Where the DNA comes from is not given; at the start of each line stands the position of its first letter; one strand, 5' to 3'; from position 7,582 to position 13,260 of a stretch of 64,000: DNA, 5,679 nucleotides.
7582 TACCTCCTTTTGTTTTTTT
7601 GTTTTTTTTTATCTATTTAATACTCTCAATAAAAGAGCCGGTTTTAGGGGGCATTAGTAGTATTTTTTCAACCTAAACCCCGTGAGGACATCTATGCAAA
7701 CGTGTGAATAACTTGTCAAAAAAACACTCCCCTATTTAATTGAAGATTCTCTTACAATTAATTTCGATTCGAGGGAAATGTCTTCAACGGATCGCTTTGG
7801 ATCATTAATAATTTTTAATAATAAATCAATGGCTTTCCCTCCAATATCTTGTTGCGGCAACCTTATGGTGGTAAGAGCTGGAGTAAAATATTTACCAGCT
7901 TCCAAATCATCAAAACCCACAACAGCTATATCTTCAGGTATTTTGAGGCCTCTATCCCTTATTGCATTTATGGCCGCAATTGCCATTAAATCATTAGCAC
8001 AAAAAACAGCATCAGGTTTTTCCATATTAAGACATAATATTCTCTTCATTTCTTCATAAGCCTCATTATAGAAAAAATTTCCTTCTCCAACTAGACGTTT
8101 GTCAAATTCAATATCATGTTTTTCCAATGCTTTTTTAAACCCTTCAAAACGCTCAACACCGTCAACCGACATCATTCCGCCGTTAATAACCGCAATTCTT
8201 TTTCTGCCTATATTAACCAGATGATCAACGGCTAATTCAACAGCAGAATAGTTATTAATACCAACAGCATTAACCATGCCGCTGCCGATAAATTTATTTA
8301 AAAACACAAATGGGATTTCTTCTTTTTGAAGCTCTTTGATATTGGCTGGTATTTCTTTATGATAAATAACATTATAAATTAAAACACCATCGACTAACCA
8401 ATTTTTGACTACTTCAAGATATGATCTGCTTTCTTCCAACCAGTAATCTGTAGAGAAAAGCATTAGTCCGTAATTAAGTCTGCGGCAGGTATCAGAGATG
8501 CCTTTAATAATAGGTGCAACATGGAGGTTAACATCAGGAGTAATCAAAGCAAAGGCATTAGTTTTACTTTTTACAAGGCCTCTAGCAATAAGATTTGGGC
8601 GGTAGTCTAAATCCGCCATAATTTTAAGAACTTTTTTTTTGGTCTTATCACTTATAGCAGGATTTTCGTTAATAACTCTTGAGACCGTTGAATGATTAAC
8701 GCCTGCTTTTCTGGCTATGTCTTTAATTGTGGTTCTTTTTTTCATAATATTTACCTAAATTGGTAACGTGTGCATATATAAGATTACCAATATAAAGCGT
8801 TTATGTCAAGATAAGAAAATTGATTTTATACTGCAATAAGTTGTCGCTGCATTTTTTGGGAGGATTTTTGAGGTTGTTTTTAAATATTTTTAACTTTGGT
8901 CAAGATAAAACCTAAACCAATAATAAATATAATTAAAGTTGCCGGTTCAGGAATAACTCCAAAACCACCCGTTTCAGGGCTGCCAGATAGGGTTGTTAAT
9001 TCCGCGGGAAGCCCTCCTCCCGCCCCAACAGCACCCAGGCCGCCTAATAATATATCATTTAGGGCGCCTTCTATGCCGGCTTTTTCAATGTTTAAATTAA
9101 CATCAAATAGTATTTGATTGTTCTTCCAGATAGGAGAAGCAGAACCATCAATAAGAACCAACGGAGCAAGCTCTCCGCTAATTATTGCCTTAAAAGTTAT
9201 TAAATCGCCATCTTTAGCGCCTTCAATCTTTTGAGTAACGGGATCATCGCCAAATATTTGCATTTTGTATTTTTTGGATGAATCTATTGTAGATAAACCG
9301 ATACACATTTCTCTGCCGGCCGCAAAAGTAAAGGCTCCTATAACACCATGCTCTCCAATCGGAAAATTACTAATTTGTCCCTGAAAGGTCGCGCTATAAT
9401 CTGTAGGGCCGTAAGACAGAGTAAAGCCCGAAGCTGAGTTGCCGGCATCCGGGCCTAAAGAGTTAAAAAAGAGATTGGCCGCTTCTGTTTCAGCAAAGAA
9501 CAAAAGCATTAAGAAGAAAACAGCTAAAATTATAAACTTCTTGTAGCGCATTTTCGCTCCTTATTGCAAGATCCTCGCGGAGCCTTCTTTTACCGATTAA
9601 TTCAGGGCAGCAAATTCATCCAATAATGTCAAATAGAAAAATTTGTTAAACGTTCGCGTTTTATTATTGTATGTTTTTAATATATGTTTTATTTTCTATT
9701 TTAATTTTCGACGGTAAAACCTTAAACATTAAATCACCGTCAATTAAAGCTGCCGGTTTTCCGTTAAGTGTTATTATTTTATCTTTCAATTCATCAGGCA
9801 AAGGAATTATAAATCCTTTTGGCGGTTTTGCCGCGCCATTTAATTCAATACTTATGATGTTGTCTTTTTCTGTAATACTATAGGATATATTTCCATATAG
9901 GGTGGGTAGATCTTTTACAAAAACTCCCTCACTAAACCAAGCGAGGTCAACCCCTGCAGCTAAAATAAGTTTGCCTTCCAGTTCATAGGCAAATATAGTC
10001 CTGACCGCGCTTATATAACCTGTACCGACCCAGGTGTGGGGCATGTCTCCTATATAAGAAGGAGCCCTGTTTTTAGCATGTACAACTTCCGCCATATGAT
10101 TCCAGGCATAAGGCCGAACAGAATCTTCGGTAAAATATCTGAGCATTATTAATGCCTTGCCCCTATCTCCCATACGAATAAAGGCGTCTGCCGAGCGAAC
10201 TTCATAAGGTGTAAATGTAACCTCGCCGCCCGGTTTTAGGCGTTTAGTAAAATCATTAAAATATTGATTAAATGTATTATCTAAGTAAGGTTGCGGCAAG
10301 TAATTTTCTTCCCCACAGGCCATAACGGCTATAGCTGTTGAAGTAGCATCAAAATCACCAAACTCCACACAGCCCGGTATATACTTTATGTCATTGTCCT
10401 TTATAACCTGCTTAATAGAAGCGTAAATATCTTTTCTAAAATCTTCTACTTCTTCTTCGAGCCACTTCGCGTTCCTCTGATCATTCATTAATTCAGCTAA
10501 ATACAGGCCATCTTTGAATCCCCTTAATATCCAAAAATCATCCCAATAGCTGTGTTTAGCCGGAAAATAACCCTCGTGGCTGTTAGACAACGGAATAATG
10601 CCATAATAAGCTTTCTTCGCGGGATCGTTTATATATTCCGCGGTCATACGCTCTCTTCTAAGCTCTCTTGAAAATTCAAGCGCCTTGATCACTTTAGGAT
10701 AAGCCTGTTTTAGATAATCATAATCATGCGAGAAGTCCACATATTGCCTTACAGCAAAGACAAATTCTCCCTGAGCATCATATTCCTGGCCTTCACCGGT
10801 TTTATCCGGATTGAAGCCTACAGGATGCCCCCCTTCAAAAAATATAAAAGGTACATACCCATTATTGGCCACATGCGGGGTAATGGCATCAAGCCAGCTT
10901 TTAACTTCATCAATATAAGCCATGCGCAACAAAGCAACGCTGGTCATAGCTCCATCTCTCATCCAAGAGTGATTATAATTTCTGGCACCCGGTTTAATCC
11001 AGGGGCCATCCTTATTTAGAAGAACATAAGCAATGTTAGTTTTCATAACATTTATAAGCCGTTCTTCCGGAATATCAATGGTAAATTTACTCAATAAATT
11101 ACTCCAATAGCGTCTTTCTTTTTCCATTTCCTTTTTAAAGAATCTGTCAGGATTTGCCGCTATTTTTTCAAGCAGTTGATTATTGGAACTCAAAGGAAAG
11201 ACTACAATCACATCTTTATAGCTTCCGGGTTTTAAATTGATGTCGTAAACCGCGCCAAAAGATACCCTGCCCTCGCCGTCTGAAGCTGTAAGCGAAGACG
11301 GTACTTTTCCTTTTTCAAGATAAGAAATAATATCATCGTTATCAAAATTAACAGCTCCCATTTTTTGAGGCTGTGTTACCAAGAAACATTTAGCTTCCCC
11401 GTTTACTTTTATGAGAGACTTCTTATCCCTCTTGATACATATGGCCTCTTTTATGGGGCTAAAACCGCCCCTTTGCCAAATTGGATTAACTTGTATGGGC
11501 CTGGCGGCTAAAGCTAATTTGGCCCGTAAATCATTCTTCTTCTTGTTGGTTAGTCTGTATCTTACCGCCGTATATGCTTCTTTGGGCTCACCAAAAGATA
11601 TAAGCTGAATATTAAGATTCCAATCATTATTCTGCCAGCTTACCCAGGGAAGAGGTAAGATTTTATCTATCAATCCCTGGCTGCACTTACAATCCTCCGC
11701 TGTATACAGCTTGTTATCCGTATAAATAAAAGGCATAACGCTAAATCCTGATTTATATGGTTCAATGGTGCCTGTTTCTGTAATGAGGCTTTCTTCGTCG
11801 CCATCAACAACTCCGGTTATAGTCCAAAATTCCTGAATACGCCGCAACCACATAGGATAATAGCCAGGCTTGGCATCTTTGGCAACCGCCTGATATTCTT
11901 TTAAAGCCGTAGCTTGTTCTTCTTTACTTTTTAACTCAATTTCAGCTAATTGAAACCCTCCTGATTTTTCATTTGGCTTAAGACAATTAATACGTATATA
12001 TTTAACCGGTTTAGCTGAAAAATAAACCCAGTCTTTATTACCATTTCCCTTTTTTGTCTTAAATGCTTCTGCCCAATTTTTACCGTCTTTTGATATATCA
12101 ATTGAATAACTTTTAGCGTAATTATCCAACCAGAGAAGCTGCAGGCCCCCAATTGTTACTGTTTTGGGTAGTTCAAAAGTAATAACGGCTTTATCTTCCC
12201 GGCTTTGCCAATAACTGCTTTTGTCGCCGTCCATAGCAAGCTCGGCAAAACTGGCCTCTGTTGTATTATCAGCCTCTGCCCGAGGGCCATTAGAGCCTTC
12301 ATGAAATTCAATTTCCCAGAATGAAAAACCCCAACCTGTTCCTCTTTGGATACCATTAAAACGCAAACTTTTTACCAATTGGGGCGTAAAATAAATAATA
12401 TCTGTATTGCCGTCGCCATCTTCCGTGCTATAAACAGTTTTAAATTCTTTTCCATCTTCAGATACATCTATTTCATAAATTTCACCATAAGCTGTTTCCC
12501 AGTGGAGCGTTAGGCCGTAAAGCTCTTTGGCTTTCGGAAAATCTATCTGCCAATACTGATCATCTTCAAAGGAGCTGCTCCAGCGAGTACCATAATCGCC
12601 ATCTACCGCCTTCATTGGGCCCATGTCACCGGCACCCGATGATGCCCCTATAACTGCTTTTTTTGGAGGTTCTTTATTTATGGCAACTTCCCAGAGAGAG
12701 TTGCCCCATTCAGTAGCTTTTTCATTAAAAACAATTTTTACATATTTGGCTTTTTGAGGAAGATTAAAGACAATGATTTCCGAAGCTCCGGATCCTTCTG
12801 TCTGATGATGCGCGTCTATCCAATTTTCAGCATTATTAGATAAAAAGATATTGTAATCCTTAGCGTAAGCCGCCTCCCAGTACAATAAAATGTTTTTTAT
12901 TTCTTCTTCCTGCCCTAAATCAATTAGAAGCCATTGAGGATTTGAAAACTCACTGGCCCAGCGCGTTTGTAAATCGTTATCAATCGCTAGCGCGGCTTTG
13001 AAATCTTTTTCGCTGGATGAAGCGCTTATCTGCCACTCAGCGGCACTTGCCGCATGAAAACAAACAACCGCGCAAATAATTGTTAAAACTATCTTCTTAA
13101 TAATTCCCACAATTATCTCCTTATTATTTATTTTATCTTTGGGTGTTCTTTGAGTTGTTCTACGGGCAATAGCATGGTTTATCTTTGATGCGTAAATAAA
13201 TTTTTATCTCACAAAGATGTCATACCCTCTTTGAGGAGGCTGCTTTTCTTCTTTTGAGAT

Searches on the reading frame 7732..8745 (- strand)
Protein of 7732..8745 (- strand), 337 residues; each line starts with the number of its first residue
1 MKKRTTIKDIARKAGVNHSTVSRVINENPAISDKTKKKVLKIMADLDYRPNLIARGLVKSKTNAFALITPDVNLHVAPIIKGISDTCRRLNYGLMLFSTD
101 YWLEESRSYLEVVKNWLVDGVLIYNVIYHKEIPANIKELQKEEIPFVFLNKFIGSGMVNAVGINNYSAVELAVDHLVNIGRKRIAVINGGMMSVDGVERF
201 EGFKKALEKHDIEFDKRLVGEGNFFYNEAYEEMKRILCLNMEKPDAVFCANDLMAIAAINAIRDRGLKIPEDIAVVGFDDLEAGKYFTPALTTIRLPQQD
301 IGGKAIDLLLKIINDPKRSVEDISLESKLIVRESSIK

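Call 4: search_protein_families(library=pfam, proteins=[window:7732-8745:-], max_evalue=0.01)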
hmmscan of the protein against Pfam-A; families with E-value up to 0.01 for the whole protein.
window:7732-8745:- (337 aa): 8 families
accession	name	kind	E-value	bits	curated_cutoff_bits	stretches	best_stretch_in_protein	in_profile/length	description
PF13377.12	Peripla_BP_3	-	2.7e-36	125.6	26.5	1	173-335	1-167/167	Periplasmic binding protein-like domain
PF00532.27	Peripla_BP_1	-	1.9e-25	90.4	22.2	1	79-327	19-275/281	Periplasmic binding proteins and sugar binding domain of LacI family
PF00356.27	LacI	-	2e-19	69.5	27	1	6-51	1-46/46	Bacterial regulatory proteins, lacI family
PF13407.12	Peripla_BP_4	-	1.1e-16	61.6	35.1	1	122-286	59-224/258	Periplasmic binding protein domain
PF13936.12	HTH_38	-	0.0045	17.1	27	1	7-28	23-44/44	Helix-turn-helix domain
PF01381.28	HTH_3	-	0.0046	17.4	23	1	3-41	8-46/55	Helix-turn-helix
PF13542.12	HTH_Tnp_ISL3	-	0.0065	16.4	27.4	0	3-26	26-48/51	Helix-turn-helix domain of transposase family ISL3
PF12802.13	MarR_2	-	0.0082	16.7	27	0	5-27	21-43/61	MarR family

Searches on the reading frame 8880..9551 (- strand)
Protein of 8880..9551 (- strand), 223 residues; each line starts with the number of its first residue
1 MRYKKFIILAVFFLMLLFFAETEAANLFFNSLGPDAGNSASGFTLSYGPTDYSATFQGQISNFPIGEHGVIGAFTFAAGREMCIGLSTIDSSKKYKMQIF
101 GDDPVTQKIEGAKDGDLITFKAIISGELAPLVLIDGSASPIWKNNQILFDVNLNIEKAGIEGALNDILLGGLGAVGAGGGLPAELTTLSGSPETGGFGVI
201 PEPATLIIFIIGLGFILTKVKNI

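Call 4: search_protein_families(library=pfam, proteins=[window:8880-9551:-], max_evalue=0.01)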
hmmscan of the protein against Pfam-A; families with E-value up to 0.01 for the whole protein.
window:8880-9551:- (223 aa): 1 family
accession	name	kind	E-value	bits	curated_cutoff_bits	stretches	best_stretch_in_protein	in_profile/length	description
PF07589.16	PEP-CTERM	-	0.0042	17.6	20.7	1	200-216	2-17/24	PEP-CTERM motif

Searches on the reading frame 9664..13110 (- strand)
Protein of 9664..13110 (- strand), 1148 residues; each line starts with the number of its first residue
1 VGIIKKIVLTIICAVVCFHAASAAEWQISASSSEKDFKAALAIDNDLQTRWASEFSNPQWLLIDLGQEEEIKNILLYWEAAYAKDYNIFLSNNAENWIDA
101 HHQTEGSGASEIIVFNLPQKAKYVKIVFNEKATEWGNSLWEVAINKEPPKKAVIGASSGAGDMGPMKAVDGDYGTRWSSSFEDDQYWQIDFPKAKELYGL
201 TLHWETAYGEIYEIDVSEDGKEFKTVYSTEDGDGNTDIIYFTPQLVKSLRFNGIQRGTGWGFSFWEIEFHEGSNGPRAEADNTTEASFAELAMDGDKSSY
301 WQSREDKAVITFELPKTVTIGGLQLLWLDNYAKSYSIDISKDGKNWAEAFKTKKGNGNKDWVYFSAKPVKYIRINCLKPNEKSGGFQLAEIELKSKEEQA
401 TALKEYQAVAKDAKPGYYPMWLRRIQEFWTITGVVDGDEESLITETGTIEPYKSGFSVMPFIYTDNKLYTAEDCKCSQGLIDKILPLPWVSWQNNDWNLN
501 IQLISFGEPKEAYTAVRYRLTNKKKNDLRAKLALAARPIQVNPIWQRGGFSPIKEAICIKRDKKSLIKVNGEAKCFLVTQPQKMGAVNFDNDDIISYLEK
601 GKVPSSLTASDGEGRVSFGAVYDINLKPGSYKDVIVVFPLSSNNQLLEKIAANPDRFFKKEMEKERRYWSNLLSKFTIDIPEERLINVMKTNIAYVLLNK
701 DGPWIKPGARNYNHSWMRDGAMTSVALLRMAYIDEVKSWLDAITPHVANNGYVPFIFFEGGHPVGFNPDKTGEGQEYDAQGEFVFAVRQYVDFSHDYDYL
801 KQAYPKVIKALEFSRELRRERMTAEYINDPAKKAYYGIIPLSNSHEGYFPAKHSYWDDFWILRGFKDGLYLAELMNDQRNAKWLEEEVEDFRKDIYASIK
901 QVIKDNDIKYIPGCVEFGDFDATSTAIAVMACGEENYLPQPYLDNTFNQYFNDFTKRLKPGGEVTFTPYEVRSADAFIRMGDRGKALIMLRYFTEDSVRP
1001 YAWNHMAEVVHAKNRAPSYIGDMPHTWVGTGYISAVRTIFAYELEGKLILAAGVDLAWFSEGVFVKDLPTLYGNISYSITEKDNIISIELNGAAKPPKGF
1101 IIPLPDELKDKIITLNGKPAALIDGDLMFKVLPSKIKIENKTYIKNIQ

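Call 4: search_protein_families(library=pfam, proteins=[window:9664-13110:-], max_evalue=0.01)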
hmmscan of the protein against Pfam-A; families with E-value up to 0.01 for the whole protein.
window:9664-13110:- (1148 aa): 3 families
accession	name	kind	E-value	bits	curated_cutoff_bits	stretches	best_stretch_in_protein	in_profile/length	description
PF00754.31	F5_F8_type_C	-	1.4e-56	190.5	28.2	3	27-140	1-124/127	F5/8 type C domain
PF22633.2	F5_F8_type_C_2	-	4.6e-47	159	27.8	3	42-126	2-91/91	NedA-like, galactose-binding domain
PF03256.22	ANAPC10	-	0.0017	18.5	21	1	25-84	28-87/185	Anaphase-promoting complex, subunit 10 (APC10)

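Call 26: search_protein_families(library=ncbifam, proteins=[window:9664-13110:-], max_evalue=0.1)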
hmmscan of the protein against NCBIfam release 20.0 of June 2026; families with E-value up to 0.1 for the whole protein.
window:9664-13110:- (1148 aa): 3 families
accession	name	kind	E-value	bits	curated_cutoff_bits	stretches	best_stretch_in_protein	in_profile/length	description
NF047619.1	NADase_discoid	domain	0.00051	20.2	38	0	31-93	7-70/130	NADase-type glycan-binding domain-containing protein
TIGR01577.1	oligosac_amyl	hypoth_equivalog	0.0026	16.4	820.7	1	619-818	182-393/616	oligosaccharide amylase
NF041084.1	trehalase_H1_Arch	equivalog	0.081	11.5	820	0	710-746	247-285/570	alpha,alpha-trehalase TreH1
